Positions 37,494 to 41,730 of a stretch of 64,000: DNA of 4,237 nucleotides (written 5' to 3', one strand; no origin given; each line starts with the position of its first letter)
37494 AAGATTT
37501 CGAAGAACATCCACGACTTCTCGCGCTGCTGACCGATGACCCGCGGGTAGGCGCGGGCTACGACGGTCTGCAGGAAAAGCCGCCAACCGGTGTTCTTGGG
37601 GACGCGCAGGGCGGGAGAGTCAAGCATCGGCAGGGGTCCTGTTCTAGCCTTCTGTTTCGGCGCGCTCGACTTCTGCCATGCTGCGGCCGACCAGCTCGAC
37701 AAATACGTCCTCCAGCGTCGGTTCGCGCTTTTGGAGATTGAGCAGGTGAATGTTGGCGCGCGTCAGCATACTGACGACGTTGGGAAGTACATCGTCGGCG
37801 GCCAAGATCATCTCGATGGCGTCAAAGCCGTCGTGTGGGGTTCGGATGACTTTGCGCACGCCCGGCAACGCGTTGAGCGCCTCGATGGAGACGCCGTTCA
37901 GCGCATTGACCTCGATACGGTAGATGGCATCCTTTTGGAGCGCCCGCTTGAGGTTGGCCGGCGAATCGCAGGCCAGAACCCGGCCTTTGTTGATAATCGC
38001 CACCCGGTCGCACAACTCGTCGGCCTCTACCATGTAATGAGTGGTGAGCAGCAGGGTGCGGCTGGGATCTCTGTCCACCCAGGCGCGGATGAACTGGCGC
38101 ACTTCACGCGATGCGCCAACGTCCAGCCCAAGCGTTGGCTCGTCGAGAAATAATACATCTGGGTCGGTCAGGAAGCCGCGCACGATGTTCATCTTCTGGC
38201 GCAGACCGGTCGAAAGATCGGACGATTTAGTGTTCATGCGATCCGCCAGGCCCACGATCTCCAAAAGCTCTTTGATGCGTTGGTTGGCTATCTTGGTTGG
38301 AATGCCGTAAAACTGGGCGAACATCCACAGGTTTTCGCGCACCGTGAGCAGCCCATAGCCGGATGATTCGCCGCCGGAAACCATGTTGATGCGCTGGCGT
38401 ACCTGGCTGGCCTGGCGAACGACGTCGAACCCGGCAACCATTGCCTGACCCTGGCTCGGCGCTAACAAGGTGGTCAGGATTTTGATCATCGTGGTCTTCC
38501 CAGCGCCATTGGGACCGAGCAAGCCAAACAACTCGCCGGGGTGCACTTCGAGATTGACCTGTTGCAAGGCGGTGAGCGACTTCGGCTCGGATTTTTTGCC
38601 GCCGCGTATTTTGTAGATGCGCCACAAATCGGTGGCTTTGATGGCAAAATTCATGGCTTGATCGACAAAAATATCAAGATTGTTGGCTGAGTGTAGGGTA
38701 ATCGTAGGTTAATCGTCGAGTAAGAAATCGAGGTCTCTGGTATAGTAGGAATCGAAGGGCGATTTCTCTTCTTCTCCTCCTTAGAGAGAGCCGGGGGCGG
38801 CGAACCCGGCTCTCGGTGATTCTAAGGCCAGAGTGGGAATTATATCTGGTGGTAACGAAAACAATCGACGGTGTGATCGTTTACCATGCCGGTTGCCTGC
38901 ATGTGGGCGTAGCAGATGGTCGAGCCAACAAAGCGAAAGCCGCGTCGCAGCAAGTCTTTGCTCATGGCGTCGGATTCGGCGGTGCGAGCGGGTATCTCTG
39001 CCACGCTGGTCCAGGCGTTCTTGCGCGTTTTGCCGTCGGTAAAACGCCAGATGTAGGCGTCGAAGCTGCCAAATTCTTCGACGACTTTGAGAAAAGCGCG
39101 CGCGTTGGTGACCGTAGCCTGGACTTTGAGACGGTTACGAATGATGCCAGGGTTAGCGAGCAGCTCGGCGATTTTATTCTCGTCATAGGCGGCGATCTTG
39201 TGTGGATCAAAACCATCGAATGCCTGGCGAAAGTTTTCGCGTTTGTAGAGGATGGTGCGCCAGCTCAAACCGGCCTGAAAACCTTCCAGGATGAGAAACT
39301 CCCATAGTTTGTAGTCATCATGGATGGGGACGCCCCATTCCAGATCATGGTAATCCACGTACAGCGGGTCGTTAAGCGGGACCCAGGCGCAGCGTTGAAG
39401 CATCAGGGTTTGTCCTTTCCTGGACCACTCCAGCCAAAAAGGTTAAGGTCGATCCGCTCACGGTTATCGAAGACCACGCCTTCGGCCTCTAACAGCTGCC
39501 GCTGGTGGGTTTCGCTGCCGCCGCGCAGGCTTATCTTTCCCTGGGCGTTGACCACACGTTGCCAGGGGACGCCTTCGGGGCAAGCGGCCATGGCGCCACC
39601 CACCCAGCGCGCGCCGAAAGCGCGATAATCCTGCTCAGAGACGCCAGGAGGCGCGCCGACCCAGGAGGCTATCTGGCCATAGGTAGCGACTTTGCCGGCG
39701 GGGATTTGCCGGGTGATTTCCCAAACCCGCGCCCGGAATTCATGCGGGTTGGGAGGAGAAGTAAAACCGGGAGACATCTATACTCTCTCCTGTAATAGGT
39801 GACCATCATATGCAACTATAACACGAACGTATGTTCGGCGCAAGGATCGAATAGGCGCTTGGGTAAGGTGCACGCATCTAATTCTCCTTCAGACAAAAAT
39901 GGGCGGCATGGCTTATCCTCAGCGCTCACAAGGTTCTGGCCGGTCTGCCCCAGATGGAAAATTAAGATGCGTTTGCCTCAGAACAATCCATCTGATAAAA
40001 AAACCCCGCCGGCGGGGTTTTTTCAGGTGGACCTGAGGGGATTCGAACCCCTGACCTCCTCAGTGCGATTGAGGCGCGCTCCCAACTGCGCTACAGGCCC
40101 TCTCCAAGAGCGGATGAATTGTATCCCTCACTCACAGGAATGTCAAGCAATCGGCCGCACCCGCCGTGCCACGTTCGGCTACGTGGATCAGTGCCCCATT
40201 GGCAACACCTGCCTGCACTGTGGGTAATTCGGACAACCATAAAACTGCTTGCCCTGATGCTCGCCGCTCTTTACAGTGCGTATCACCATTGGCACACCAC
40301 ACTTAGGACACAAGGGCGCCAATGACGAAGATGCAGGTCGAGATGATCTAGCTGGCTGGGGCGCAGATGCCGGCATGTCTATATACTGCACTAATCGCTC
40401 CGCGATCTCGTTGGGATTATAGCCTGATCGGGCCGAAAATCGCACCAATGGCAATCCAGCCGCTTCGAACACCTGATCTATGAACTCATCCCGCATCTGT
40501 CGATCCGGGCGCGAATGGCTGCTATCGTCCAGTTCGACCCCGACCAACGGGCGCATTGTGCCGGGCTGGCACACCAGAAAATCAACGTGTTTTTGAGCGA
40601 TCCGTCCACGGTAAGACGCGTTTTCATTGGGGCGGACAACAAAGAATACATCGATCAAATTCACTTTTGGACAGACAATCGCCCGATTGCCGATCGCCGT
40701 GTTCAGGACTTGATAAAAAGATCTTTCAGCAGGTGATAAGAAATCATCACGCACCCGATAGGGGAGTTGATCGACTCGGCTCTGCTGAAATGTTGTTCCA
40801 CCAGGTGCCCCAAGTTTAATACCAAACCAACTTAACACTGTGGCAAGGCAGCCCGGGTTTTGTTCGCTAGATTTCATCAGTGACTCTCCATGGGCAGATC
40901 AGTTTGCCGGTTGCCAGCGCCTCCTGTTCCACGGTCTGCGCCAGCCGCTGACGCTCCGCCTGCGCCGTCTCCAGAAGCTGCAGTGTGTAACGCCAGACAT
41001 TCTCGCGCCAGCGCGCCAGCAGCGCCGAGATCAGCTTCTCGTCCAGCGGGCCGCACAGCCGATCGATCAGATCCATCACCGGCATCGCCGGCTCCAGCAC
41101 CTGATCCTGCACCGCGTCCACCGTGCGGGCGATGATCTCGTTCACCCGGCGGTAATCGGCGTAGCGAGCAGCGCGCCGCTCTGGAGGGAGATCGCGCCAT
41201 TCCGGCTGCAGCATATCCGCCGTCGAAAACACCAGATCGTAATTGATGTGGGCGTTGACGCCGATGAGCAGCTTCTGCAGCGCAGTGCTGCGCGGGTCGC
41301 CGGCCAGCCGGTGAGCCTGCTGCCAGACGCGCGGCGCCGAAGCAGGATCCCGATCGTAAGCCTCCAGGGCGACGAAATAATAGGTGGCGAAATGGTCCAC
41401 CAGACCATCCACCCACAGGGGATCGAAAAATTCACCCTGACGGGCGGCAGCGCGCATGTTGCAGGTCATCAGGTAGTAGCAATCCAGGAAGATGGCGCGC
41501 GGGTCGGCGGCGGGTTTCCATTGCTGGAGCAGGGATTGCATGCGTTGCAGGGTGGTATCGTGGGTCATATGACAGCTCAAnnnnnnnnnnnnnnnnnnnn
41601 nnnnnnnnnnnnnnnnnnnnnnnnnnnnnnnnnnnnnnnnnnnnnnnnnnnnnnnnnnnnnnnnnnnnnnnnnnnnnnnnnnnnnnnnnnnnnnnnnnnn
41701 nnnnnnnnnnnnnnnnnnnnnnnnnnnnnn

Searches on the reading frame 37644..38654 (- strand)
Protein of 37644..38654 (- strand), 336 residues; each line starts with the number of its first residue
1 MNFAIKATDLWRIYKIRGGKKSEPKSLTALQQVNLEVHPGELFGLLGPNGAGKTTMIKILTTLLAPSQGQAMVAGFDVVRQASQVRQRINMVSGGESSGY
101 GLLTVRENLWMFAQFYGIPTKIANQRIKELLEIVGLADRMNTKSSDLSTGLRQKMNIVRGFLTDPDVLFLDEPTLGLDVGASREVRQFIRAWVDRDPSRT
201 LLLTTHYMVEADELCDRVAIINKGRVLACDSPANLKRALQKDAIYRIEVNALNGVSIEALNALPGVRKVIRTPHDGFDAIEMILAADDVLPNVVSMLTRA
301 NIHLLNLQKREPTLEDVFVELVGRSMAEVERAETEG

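Call 69: search_protein_families(library=pfam, proteins=[window:37644-38654:-], max_evalue=0.00001)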
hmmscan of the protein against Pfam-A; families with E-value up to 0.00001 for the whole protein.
window:37644-38654:- (336 aa): 3 families
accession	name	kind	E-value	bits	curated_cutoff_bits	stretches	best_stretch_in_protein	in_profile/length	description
PF00005.33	ABC_tran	-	4.2e-28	99.1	25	1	30-174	1-136/137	ABC transporter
PF13304.12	AAA_21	-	2.1e-10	41.6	27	0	141-206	232-298/304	AAA domain, putative AbiEii toxin, Type IV TA system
PF13732.12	DrrA1-3_C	-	1.7e-08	35.5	27.4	1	232-322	3-81/81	ATP-binding protein DrrA1-3-like, C-terminal domain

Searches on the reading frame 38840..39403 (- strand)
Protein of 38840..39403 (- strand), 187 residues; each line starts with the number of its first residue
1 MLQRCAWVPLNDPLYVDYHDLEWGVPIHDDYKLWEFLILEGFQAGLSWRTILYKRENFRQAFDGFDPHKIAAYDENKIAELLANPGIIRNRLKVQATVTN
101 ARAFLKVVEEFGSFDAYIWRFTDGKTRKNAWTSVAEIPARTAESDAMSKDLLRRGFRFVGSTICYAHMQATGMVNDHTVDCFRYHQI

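Call 70: search_protein_families(library=pfam, proteins=[window:38840-39403:-], max_evalue=0.00001)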
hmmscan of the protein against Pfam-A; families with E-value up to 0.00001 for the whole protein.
window:38840-39403:- (187 aa): 1 family
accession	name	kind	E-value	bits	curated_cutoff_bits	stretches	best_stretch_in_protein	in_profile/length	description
PF03352.18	Adenine_glyco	-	3e-83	278.4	25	1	11-183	4-176/177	Methyladenine glycosylase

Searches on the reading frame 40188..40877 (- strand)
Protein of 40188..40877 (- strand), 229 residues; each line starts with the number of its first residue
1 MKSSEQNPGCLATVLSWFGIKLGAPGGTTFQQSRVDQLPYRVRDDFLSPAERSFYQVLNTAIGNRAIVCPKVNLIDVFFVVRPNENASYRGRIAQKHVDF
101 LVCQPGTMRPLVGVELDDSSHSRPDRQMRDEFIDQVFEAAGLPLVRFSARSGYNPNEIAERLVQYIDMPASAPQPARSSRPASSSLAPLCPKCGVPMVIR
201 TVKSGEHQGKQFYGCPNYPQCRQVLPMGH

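Call 70: search_protein_families(library=pfam, proteins=[window:40188-40877:-], max_evalue=0.00001)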
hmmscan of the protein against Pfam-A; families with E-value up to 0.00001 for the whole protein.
window:40188-40877:- (229 aa): 3 families
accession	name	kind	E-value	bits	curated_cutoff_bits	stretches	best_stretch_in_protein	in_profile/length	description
PF10881.14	DUF2726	-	7.2e-29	100.5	24.7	1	46-162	4-123/126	Protein of unknown function (DUF2726)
PF01396.24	Zn_ribbon_Top1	-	1.3e-09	38.1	32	1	190-226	4-35/39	Topoisomerase DNA binding C4 zinc finger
PF06839.17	Zn_ribbon_GRF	-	4.2e-07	30.4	25.9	1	188-221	1-36/45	GRF zinc finger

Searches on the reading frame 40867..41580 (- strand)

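Call 70: search_protein_families(library=pfam, proteins=[window:40867-41580:-], max_evalue=0.00001)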
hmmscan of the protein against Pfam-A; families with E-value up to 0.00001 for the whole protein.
window:40867-41580:- (237 aa): 1 family
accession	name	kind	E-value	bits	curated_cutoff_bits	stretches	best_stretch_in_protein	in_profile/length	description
PF19458.4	DUF5995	-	5.4e-56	189.8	27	1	8-228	2-222/225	Family of unknown function (DUF5995)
